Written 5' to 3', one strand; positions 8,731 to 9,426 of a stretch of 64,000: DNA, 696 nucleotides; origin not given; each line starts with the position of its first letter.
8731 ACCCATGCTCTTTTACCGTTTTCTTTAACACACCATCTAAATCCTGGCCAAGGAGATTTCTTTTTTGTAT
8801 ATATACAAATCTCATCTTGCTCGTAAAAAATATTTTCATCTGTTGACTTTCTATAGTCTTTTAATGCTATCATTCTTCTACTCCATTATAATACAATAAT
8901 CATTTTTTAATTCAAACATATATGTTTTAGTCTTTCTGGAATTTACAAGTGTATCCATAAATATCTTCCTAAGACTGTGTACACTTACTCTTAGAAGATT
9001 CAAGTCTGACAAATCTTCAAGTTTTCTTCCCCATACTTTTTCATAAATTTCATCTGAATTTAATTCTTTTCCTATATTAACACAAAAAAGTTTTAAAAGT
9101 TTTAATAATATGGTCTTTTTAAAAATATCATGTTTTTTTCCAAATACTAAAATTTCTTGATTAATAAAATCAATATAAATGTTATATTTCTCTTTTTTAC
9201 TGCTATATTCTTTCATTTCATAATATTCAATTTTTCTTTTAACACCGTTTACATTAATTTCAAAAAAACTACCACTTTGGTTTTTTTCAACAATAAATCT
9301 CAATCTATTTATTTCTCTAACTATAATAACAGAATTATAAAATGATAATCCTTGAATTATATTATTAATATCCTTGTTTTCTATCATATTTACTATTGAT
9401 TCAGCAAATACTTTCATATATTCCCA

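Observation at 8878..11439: STAND NTPase carrying a C-terminal OmpR/PhoB-type winged helix, the inverse of the SARP/AfsR topology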

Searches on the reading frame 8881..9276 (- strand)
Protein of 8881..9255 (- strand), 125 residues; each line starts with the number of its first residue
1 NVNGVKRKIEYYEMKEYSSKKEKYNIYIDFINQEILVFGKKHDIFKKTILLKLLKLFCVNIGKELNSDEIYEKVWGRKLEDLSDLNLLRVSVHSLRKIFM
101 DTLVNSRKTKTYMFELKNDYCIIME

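Call 13: search_solved_structures(query=window:8881-9255:-, max_evalue=10, show_alignments=3)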
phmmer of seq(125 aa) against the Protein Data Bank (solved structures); distinct sequences matched with E-value up to 10: 3.
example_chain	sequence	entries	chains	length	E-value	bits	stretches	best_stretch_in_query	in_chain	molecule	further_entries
7kyd_A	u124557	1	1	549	0.43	14.5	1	11-73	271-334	Long-chain fatty-acyl-CoA synthetase CG6178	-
4qwq_B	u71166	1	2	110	0.53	14.3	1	31-98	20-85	Response regulator SaeR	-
5ju7_A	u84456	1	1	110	0.92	13.5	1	48-102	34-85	Transcriptional activator CadC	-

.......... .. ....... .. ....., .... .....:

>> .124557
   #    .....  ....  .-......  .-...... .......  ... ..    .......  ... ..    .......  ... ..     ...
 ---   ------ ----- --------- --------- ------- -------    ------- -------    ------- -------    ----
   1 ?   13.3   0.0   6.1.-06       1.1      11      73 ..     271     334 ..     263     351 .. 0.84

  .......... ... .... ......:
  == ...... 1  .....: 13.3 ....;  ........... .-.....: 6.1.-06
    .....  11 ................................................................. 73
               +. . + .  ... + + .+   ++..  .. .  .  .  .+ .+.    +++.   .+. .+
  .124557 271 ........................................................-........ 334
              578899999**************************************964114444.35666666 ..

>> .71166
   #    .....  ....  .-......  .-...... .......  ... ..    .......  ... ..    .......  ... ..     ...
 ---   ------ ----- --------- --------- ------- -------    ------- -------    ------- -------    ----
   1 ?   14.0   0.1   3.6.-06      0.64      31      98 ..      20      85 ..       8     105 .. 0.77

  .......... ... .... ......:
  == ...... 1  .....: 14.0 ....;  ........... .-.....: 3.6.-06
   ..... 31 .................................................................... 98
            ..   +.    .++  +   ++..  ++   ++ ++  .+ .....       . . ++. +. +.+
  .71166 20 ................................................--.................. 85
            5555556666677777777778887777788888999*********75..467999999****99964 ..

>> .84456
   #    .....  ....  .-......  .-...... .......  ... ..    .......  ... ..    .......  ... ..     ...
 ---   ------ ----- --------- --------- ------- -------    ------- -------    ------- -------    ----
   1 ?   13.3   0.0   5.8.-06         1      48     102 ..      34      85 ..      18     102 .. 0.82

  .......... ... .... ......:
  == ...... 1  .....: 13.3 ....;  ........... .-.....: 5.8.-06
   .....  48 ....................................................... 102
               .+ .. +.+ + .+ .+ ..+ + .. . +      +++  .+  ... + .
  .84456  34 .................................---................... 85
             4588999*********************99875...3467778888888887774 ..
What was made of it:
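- Checked: The register of the 'RxVxVHI' comparison is off by a few residues: HMMER aligns VHSLRK with PhoB-type I-x-R-L-R-K (call 13).
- Tried and rejected: The single-sequence PDB search of the C-terminus was non-significant, with SaeR at E=0.53 (call 13).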

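Call 60: search_solved_structures(query=A3, max_evalue=0.01, show_alignments=2)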
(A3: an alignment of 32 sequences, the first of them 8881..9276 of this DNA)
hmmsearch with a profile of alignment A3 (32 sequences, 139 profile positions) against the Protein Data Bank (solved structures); distinct sequences matched with E-value up to 0.01: 57.
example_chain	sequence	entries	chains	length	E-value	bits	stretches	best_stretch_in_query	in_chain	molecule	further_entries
4ixa_A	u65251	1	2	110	1.7e-10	44.1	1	41-126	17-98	Response regulator SaeR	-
4u88_A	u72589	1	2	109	3.5e-10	43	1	40-126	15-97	Transcriptional regulator SaeR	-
4qwq_B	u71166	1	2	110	3.9e-10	42.9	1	40-126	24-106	Response regulator SaeR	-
9dvt_R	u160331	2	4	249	6.7e-09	38.8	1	59-126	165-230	DNA-binding dual master transcriptional regulator RpaA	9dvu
8b4c_D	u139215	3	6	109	2.8e-08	36.8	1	58-127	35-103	Cholera toxin transcriptional activator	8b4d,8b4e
8b4b_W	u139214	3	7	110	2.9e-08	36.8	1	58-127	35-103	Cholera toxin transcriptional activator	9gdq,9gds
6iju_A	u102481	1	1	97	4.3e-08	36.2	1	33-117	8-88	DNA-binding response regulator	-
6kyx_A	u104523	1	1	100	4.6e-08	36.1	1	33-117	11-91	DNA-binding response regulator ArlR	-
6is4_A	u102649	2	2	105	5.2e-08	36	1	33-117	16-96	Response regulator ArlR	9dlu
2jzy_A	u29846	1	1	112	5.2e-08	36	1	34-126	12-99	Transcriptional regulatory protein PcoR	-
7nmb_A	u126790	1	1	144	5.5e-08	35.9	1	58-126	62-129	Cholera toxin transcriptional activator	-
3t72_A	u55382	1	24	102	1.3e-07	34.7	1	56-128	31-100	Phosphate regulon transcriptional regulatory protein phoB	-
1qqi_A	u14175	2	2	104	1.3e-07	34.6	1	56-128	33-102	PHOSPHATE REGULON TRANSCRIPTIONAL REGULATORY PROTEIN PHOB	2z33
1gxp_A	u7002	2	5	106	1.4e-07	34.6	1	56-128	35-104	PHOSPHATE REGULON TRANSCRIPTIONAL REGULATORY PROTEIN | PHOSPHATE REGULON TRANSCRIPTIONAL REGULATORY PROTEIN PHOB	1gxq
2naz_A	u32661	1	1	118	2e-07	34.1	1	32-131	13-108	Transcriptional regulatory protein RstA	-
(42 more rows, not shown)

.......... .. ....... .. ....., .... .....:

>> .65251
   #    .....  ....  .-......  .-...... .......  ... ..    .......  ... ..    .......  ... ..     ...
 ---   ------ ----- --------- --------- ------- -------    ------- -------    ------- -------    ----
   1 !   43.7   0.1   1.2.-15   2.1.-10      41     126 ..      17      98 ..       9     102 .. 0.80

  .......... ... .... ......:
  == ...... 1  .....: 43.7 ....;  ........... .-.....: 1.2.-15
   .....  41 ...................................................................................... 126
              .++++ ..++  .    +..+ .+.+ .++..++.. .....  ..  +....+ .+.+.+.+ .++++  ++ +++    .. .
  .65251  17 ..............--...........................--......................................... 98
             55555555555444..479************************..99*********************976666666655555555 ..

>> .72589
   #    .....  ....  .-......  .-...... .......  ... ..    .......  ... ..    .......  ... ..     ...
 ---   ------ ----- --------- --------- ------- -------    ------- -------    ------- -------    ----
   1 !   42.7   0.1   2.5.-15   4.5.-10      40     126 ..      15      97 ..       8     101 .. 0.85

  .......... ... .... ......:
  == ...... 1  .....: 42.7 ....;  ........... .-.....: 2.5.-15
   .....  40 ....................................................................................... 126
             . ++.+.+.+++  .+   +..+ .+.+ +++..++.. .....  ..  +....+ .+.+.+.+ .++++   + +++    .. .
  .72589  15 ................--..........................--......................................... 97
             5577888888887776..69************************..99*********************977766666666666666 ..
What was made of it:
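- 8881..9189 (-): OmpR/PhoB-type winged-helix DNA-binding domain (residues ~751-853). It carries a family-specific extra terminal strand [FY]-C-[ILV]-I. Profile versus PDB (call 60).
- On OmpR/PhoB winged-helix DNA-binding domain (Pfam Trans_reg_C): The profile of the domain finds 57 PDB sequences, all OmpR/PhoB-family proteins (call 60).
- Checked: A profile of the C-terminal 132 residues finds 57 PDB sequences at E<=0.01; all 57 are OmpR/PhoB-family proteins matched through their DNA-binding domain (SaeR 1.7e-10, PhoB 1.3e-7, AfsR 1.6e-3) (call 60).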

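Call 63: predict_structure(alignment_id=A3)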
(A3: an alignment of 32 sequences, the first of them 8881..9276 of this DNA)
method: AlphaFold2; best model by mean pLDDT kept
length: 132 residues; sequences in the alignment: 32
mean_pLDDT: 95.6   pTM: 0.88
mean pLDDT of the five models: 95.6, 95.0, 94.8, 94.6, 94.4
residues with pLDDT >= 90: 126; 70-90: 4; 50-70: 2; < 50: 0
segments of 3 or more residues with pLDDT < 50: none
pLDDT, mean of each block of 10 residues (from residue 1): 87 95 97 97 97 97 97 98 98 97 94 95 93 94
secondary structure, 60 per line:
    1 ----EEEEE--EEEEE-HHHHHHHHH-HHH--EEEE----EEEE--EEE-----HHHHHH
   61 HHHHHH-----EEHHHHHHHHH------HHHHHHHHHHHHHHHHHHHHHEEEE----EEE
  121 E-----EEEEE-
elements in order: E5-9 E12-16 H18-26 E33-36 E41-44 E47-49 H55-66 H74-82 H89-109 E110-113 E118-121 E127-131
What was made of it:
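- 8881..9189 (-): Model pLDDT 95.6 (call 63).
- On OmpR/PhoB winged-helix DNA-binding domain (Pfam Trans_reg_C): The model has pLDDT 95.6 (call 63).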

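Call 66: fold_search(model_id=the predicted structure, library=pdb)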
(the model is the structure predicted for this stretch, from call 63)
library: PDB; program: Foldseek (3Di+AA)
matches with E <= 10: 635; with E <= 0.001: 2
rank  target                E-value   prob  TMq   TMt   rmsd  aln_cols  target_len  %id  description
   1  9dvt_S                8.7e-04  1.00  0.59  0.35   8.0       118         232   17  Cryo-EM structure of RpaA bound to PkaiBC DNA and the CTD of the alpha subunit of RNAP from the cyanobacterium Synecho (released 2025-10-15)
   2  9dvt_R                8.7e-04  1.00  0.60  0.35   6.8       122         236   17  Cryo-EM structure of RpaA bound to PkaiBC DNA and the CTD of the alpha subunit of RNAP from the cyanobacterium Synecho (released 2025-10-15)
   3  4kfc_B                1.8e-03  1.00  0.57  0.34   2.4        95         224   20  Crystal structure of a hyperactive mutant of response regulator KdpE complexed to its promoter DNA (released 2014-02-19)
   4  7e1f_B                1.8e-03  0.99  0.35  0.48  16.0        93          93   19  Native-DBD (released 2022-02-09)
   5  3rjp                  1.9e-03  1.00  0.55  0.73   3.1        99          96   15  Crystal structure of the DNA binding domain of CovR from Streptococcus pyogenes (released 2012-04-25)
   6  3r0j_B                2.9e-03  1.00  0.56  0.35   2.4        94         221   21  Structure of PhoP from Mycobacterium tuberculosis (released 2011-07-13)
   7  4kny_B                2.9e-03  1.00  0.55  0.33   2.3        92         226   20  Crystal structure of the response regulator KdpE complexed to DNA in an active-like conformation (released 2014-02-19)
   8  4kfc_A                3.4e-03  1.00  0.51  0.31   2.8        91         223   20  Crystal structure of a hyperactive mutant of response regulator KdpE complexed to its promoter DNA (released 2014-02-19)
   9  4b09_A                3.4e-03  1.00  0.45  0.30   9.2       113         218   17  Structure of unphosphorylated BaeR dimer (released 2013-07-10)
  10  7e92_B                3.6e-03  0.99  0.34  0.46  15.7        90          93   20  Crystal structure of the DNA-binding domain of the response regulator VbrR from Vibrio parahaemolyticus (released 2021-04-28)
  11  7e1d_B                3.6e-03  0.99  0.34  0.46  16.0        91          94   20  Se-DBD (released 2022-02-09)
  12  6iju                  3.8e-03  1.00  0.50  0.66   7.6       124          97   19  The DNA binding domain of a response regulator ArlR from Staphylococcus aureus (released 2019-10-16)
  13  2jzy_MODEL_1_A        3.8e-03  1.00  0.50  0.61   3.4        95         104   23  Solution structure of C-terminal effector domain of putative two-component-system response regulator involved  (released 2009-01-27)
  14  2rv8_MODEL_1_A        4.1e-03  1.00  0.55  0.56   2.9        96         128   22  Solution Structure of the PhoP DNA-Binding Domain from Mycobacterium tuberculosis (released 2015-08-12)
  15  4b09_B                4.1e-03  0.99  0.43  0.29   8.4       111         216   16  Structure of unphosphorylated BaeR dimer (released 2013-07-10)
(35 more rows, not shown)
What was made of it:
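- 8881..9189 (-): Foldseek neighbours (call 66).
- On OmpR/PhoB winged-helix DNA-binding domain (Pfam Trans_reg_C): The top 50 Foldseek hits are all OmpR/PhoB domains, with TM up to 0.78 and rmsd about 1.7-2.5 A (call 66).
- On MalT / LAL family: The C-terminal domain is OmpR/PhoB type (calls 60, 66).
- Closest known: SARP-NOD-TPR regulators. Same: The AfsR DNA-binding domain is detected by the family profile at 1.6e-3 and by fold (calls 60, 66).
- Checked: The AF2 model of residues 722-853 has pLDDT 95.6, and its top 50 Foldseek PDB neighbours are all OmpR/PhoB domains, for example RstA with TM 0.73 and rmsd 1.7 A over 94 residues (calls 63, 66).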
